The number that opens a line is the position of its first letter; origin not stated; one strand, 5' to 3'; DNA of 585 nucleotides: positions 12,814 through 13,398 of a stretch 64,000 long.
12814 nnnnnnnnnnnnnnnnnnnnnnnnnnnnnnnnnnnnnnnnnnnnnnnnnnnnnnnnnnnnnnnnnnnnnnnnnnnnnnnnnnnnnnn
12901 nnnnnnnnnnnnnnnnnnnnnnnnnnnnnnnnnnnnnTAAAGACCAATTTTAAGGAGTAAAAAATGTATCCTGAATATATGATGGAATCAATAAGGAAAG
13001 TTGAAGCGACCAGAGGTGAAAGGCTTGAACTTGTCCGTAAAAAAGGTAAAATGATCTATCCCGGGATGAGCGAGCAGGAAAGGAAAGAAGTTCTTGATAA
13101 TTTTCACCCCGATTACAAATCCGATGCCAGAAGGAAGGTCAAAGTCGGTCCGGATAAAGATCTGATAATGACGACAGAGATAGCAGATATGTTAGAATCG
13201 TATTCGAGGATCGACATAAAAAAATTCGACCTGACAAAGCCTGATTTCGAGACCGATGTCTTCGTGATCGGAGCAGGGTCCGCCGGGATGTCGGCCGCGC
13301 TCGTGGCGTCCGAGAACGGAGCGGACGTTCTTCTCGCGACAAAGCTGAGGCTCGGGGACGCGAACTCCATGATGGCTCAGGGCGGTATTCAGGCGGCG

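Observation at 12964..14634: Frd/Sdh flavoprotein apparently lacks the covalent-FAD histidine and has no membrane anchor genes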

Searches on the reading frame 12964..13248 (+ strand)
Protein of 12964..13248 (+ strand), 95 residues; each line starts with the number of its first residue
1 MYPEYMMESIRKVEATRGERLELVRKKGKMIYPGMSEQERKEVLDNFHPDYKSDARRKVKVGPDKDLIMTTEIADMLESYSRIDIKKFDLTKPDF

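Call 57: search_protein_families(library=pfam, max_evalue=0.0001, proteins=[window:12964-13248:+])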
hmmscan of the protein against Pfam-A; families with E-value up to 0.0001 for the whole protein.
window:12964-13248:+ (95 aa): 0 families
